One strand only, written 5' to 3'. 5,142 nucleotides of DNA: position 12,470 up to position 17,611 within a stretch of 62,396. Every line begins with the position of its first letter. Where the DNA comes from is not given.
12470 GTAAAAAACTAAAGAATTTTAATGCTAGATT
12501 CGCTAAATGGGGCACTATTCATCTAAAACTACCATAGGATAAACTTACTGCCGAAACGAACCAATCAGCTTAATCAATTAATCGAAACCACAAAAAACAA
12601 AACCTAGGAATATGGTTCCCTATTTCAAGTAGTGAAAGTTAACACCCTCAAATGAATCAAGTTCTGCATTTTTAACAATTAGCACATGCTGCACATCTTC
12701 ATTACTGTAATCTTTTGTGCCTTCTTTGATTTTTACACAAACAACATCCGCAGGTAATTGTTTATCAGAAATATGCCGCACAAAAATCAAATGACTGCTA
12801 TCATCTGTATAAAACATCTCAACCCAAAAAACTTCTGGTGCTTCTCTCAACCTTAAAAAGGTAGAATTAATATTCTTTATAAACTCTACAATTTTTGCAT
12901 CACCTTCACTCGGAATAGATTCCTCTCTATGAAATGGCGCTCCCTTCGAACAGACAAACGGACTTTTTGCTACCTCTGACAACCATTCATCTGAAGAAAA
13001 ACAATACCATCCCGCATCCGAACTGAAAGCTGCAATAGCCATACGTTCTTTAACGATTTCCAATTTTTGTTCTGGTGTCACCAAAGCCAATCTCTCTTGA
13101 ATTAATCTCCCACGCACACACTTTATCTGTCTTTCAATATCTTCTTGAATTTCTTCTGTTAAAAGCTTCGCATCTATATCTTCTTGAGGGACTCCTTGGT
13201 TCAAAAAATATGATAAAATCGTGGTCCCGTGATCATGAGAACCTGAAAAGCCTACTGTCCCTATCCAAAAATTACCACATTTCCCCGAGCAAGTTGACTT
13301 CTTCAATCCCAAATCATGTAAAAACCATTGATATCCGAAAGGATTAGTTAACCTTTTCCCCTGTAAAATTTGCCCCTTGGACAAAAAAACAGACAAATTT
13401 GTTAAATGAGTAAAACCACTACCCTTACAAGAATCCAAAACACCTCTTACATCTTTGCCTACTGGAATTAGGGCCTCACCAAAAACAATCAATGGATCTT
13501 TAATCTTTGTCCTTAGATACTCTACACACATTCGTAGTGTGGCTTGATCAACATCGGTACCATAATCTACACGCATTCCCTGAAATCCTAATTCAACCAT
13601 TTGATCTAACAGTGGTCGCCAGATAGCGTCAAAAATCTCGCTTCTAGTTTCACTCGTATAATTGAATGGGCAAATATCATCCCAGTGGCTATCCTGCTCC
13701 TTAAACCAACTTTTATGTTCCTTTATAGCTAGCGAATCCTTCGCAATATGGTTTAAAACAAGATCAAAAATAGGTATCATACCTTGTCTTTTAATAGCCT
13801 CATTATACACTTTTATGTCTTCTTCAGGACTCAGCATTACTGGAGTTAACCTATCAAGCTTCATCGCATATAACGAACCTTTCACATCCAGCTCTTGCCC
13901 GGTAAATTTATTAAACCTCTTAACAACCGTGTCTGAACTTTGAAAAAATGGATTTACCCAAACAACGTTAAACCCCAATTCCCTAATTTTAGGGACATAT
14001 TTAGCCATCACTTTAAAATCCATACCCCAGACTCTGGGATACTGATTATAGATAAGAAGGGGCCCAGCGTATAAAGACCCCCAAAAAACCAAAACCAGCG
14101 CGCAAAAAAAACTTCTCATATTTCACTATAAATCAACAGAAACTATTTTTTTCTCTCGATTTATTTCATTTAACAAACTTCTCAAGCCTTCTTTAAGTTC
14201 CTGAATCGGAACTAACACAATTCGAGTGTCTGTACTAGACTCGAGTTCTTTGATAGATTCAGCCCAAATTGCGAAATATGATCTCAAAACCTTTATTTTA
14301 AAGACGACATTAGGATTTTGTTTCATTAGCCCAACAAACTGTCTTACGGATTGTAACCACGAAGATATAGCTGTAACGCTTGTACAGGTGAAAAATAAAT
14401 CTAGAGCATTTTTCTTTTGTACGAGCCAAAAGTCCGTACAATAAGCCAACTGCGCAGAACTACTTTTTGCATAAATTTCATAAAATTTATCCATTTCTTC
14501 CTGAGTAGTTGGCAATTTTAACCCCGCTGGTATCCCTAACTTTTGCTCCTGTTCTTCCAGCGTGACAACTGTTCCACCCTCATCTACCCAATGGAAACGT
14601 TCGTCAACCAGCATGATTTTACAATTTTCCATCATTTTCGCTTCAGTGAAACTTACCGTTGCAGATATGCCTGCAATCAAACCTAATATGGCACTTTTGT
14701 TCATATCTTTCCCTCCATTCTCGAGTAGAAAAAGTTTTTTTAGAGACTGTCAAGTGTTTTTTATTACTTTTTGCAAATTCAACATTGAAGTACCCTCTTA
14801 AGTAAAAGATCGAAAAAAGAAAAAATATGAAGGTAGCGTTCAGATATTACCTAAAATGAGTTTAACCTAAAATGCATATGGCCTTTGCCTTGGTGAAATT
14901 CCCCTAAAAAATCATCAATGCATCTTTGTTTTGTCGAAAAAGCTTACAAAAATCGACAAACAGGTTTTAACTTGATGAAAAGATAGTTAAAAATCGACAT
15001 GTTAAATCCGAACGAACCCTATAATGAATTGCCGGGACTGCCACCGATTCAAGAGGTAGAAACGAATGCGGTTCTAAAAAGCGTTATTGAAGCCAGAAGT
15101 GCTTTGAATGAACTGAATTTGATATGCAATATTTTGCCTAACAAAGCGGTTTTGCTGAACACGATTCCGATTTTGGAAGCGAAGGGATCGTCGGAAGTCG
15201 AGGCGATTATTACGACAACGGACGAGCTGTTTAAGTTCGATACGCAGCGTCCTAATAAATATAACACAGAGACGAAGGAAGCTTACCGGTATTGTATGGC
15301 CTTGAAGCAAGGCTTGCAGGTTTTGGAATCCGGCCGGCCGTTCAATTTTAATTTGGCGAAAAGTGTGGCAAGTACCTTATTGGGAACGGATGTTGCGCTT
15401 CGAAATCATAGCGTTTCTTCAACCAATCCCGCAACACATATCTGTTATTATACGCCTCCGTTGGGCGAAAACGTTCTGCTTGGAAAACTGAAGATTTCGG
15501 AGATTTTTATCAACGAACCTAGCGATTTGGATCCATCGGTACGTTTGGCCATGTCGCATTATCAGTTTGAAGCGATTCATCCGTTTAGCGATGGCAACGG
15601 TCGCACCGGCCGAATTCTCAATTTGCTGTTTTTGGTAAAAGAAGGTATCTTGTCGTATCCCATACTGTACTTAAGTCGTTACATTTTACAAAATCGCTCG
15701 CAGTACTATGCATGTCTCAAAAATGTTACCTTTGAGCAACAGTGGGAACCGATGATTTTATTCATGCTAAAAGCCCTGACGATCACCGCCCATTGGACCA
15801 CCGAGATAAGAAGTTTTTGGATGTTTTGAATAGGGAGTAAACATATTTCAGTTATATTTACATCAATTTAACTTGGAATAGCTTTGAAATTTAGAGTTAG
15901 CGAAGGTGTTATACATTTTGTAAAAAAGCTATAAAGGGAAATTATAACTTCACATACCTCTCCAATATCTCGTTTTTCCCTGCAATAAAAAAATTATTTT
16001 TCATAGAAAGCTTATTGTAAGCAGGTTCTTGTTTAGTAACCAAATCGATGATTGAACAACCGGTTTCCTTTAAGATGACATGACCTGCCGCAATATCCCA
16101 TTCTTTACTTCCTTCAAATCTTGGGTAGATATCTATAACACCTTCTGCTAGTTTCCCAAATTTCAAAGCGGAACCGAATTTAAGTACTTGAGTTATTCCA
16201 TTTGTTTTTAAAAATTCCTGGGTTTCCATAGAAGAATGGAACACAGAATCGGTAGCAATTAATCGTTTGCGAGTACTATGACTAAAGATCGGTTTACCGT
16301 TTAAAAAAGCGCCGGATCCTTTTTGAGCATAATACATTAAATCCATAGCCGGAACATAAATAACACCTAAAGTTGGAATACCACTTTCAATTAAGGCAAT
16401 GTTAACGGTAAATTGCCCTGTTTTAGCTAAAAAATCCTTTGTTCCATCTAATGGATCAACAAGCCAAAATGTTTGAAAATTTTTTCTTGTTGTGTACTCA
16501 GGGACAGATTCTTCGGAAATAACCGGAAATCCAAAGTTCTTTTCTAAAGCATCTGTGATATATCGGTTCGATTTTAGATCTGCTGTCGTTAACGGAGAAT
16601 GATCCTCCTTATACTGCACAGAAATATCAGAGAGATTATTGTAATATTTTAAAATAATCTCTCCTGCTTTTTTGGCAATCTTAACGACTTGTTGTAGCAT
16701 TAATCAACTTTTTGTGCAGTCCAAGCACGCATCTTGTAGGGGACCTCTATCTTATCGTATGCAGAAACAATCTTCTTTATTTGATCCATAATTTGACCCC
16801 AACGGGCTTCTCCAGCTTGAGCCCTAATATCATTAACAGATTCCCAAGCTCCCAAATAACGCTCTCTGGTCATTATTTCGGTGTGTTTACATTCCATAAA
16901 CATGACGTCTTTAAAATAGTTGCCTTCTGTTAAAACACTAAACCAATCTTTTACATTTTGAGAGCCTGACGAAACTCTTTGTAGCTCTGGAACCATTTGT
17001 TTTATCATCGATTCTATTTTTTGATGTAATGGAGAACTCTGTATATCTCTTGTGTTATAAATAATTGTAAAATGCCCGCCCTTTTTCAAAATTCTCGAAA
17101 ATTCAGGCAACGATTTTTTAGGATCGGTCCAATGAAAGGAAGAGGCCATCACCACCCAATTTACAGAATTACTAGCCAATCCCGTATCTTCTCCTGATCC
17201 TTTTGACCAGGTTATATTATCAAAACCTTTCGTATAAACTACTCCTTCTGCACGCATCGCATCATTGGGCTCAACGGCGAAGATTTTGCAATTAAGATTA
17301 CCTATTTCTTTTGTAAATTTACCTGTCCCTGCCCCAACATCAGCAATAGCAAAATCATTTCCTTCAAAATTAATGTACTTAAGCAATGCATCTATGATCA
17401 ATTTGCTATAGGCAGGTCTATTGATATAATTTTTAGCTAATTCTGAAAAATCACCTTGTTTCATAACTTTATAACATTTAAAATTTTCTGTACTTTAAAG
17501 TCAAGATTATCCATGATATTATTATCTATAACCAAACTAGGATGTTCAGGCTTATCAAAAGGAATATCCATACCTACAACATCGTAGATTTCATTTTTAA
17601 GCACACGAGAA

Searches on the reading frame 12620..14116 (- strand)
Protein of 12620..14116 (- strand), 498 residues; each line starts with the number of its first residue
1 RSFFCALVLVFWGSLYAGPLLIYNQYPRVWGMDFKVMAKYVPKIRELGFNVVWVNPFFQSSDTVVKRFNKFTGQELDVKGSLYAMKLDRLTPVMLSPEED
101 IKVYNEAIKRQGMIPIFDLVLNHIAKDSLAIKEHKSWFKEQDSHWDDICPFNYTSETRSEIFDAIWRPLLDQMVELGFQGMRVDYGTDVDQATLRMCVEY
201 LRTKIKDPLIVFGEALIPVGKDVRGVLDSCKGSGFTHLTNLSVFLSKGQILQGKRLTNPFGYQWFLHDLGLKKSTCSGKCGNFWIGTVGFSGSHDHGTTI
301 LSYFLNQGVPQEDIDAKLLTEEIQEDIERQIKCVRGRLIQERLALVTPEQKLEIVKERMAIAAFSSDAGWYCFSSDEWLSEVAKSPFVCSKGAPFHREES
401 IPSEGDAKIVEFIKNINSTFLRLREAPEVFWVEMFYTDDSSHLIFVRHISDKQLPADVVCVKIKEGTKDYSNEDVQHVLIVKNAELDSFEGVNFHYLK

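Call 8: search_protein_families(library=pfam, proteins=[window:12620-14116:-], max_evalue=0.01)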
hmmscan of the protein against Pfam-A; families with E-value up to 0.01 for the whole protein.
window:12620-14116:- (498 aa): 1 family
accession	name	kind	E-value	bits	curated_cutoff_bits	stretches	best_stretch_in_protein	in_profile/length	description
PF00128.31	Alpha-amylase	-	7.8e-05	22.5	22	1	41-144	25-112/446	Alpha amylase, catalytic domain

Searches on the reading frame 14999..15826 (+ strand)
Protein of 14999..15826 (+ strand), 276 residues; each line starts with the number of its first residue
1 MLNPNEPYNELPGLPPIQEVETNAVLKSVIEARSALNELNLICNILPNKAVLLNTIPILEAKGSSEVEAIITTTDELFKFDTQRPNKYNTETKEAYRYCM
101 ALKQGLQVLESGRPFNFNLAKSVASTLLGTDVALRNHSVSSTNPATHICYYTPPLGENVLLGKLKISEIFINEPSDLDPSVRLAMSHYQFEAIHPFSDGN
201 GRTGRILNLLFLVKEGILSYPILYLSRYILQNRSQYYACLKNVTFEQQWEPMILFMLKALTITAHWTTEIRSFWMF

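Call 8: search_protein_families(library=pfam, proteins=[window:14999-15826:+], max_evalue=0.01)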
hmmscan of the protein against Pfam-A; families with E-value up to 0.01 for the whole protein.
window:14999-15826:+ (276 aa): 2 families
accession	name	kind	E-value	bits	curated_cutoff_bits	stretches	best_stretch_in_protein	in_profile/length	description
PF13784.11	Fic_N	-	1.8e-19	69.9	26.7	1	26-107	1-82/82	Fic/DOC family N-terminal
PF02661.23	Fic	-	4.6e-12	47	24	1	175-212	56-93/93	Fic/DOC family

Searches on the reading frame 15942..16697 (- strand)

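Call 8: search_protein_families(library=pfam, proteins=[window:15942-16697:-], max_evalue=0.01)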
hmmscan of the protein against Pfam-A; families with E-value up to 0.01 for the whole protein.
window:15942-16697:- (251 aa): 1 family
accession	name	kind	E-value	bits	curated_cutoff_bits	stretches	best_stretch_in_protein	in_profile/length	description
PF00459.30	Inositol_P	-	9e-51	173.4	27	1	5-243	10-257/271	Inositol monophosphatase family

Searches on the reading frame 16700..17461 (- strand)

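Call 8: search_protein_families(library=pfam, proteins=[window:16700-17461:-], max_evalue=0.01)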
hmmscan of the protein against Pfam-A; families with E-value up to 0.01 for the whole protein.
window:16700-17461:- (253 aa): 7 families
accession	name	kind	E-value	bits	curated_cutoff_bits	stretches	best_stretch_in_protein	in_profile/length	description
PF08241.18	Methyltransf_11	-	6.3e-14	52.8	21.2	1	41-132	2-94/95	Methyltransferase domain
PF13649.12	Methyltransf_25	-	5.9e-11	43.4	27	1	39-129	1-97/97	Methyltransferase domain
PF08242.18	Methyltransf_12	-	4.9e-08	34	30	1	41-131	2-98/98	Methyltransferase domain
PF13847.12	Methyltransf_31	-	1.8e-07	31.4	27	1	39-145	7-114/145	Methyltransferase domain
PF01209.24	Ubie_methyltran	-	6.1e-07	29.5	20.1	1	38-169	50-186/233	ubiE/COQ5 methyltransferase family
PF13489.12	Methyltransf_23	-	1.1e-05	25.6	27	1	41-141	28-124/164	Methyltransferase domain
PF05148.21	Methyltransf_8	-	0.0014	19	27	0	25-142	62-165/219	Hypothetical methyltransferase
